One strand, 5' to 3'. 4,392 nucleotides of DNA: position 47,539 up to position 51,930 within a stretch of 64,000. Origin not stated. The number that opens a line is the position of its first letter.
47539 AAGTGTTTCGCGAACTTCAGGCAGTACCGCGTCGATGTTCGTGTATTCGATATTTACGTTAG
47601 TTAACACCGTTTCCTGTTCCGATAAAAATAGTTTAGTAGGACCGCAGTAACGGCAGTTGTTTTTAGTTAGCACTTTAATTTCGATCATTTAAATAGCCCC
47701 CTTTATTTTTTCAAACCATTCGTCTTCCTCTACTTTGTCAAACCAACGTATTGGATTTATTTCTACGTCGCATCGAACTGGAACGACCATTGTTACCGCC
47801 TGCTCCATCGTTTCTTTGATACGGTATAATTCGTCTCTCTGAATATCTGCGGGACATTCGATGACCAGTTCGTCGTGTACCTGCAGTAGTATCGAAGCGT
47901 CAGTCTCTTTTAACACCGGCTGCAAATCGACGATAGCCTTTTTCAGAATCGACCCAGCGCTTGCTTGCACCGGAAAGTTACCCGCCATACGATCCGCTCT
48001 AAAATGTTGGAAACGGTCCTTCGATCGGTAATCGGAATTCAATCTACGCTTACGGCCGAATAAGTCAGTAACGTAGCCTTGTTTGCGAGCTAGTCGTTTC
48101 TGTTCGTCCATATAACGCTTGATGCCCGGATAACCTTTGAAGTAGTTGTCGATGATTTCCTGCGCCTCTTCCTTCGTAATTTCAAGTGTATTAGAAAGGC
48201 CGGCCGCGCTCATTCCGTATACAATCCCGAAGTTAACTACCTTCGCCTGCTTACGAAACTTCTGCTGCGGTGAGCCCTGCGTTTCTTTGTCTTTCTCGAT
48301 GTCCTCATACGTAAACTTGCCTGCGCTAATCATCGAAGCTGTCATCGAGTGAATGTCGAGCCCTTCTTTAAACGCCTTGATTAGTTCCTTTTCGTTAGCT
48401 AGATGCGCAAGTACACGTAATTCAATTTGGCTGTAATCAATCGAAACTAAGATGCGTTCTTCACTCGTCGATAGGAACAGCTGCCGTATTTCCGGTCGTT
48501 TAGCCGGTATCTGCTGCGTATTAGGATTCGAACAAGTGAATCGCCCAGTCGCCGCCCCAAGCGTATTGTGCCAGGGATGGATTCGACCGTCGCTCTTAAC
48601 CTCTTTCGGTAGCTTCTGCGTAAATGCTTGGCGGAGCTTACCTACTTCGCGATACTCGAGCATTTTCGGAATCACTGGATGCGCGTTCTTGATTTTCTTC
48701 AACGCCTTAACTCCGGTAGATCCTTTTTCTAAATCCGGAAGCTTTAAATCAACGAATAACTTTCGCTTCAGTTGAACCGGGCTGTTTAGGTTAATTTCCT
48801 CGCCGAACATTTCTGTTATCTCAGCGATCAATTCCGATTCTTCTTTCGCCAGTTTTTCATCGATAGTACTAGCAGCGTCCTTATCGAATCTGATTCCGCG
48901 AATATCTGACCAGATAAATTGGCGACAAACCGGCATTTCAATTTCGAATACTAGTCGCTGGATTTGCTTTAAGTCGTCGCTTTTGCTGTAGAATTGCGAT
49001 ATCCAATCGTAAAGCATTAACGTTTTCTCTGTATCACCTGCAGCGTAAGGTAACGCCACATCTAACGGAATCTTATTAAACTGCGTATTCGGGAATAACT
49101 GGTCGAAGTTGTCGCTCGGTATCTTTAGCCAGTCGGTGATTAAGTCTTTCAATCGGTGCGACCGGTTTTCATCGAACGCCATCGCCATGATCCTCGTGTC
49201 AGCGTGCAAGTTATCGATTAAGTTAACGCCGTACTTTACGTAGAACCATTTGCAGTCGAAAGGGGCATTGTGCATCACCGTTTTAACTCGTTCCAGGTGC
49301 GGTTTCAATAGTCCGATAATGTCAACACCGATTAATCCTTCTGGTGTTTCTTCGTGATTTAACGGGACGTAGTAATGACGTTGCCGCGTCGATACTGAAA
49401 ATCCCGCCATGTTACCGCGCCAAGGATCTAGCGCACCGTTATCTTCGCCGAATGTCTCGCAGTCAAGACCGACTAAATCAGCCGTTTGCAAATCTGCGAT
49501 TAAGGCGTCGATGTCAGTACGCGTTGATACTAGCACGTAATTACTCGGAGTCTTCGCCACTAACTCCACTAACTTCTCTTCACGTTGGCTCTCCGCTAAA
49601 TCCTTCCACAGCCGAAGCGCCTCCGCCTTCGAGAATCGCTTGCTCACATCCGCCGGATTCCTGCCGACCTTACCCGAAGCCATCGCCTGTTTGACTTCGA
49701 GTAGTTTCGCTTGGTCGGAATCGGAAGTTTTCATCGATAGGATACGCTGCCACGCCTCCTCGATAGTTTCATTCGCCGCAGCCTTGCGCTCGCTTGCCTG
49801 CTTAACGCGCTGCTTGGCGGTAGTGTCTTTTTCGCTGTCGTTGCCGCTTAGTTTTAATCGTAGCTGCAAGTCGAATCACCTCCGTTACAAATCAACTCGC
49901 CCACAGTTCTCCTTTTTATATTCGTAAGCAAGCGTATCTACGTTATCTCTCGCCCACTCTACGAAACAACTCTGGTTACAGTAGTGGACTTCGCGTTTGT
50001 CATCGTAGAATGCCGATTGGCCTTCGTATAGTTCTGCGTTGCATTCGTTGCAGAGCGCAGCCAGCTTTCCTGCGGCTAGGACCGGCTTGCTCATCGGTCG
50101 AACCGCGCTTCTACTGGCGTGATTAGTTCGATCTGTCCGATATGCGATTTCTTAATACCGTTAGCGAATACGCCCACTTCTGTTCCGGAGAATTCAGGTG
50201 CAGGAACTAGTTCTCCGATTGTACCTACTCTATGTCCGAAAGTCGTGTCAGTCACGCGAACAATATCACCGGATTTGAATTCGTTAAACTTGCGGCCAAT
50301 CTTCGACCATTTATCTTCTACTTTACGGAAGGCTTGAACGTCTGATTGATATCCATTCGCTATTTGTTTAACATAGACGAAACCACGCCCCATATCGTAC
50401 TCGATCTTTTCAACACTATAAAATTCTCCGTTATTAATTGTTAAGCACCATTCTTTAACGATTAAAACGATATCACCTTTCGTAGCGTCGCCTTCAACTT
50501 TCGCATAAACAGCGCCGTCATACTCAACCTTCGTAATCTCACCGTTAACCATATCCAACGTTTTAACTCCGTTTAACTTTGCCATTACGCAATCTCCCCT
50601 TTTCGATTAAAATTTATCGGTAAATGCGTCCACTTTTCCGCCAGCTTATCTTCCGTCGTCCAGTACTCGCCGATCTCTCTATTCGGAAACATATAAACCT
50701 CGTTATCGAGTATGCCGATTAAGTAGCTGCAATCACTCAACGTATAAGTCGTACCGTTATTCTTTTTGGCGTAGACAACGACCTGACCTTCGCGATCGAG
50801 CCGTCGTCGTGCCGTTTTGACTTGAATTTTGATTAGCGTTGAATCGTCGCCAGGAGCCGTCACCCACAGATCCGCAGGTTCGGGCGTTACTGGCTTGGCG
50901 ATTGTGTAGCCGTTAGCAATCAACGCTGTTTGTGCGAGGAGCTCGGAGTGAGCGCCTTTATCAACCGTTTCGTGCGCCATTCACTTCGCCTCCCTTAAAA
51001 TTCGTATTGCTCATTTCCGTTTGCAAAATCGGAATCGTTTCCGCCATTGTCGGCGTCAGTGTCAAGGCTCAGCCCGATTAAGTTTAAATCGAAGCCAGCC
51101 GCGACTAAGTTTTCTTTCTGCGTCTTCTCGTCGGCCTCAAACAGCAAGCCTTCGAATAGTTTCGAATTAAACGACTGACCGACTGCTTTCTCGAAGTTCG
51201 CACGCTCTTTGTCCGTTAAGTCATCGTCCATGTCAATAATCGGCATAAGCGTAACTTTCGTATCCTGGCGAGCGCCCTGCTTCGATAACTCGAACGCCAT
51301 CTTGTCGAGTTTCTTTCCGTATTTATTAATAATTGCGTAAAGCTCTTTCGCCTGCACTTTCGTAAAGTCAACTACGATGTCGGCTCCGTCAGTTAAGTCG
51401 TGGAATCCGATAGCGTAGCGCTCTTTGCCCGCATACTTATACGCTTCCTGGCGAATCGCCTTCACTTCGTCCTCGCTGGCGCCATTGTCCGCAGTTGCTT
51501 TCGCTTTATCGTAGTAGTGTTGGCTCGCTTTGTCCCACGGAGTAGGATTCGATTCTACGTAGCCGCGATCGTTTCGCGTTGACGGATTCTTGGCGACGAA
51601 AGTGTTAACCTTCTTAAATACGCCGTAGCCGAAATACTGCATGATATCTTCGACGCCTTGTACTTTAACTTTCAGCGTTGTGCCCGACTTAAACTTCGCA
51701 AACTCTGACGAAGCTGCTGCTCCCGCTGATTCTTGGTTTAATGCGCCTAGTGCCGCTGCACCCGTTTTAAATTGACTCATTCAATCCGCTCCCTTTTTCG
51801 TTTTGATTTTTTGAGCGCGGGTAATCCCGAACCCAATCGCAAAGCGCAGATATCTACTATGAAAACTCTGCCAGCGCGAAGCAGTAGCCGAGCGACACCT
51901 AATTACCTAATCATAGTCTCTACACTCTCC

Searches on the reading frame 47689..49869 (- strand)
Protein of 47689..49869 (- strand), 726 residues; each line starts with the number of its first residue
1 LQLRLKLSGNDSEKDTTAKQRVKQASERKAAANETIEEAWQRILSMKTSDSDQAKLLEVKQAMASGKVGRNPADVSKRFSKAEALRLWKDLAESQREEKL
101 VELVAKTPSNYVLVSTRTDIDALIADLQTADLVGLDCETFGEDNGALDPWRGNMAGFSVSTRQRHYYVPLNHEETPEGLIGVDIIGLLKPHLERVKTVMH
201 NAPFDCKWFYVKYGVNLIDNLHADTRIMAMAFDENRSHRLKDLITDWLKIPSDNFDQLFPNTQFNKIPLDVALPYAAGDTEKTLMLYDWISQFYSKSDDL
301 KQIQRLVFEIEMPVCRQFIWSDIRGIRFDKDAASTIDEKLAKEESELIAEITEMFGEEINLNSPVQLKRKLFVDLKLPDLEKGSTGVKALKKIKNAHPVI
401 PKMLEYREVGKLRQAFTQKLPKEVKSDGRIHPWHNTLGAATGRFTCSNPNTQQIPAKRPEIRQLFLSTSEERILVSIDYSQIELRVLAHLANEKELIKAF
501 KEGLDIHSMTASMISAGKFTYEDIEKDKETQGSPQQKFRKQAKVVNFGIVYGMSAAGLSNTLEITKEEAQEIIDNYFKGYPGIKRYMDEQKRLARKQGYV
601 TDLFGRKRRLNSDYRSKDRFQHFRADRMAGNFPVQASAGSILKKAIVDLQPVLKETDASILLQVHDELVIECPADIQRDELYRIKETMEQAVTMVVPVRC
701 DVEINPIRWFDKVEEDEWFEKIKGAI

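Call 71: search_protein_families(library=phrogs, proteins=[window:47689-49869:-], max_evalue=0.00001)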
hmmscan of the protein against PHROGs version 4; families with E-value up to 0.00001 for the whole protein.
window:47689-49869:- (726 aa): 9 families
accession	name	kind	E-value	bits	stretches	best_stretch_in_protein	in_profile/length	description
phrog_17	-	DNA, RNA and nucleotide metabolism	2.7e-142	477.3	1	85-718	630-1239/1445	DNA polymerase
phrog_12241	-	DNA, RNA and nucleotide metabolism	9.7e-80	269.9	1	13-462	8-496/502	DNA polymerase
phrog_2573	-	DNA, RNA and nucleotide metabolism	2e-45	156.4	1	460-705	4-271/336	DNA polymerase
phrog_5995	-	DNA, RNA and nucleotide metabolism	4.2e-36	125.7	1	547-718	2-184/236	DNA polymerase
phrog_15971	-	DNA, RNA and nucleotide metabolism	5.4e-26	92.6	1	310-702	6-362/376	DNA polymerase I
phrog_10285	-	DNA, RNA and nucleotide metabolism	2.7e-19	70.4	1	460-702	44-312/321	DNA polymerase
phrog_23226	-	DNA, RNA and nucleotide metabolism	6.2e-17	62.3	1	403-589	268-469/611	DNA polymerase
phrog_35406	-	DNA, RNA and nucleotide metabolism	2e-10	41.3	1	537-674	107-248/320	DNA polymerase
phrog_8888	-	DNA, RNA and nucleotide metabolism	6.5e-06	27.3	0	530-682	56-202/295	DNA polymerase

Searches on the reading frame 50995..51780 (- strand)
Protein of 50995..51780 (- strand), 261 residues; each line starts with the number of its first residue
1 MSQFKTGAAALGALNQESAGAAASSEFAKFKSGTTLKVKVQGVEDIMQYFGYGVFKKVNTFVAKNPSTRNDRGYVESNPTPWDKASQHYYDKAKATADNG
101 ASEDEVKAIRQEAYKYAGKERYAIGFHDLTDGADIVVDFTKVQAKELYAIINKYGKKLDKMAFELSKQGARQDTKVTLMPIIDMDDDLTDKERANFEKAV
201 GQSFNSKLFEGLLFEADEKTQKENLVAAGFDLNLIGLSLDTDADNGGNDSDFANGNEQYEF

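Call 71: search_protein_families(library=phrogs, proteins=[window:50995-51780:-], max_evalue=0.00001)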
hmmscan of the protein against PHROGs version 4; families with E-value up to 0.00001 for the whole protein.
window:50995-51780:- (261 aa): 1 family
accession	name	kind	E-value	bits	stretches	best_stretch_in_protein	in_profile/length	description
phrog_6883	-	unknown function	2.4e-68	231.3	1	5-246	3-238/251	-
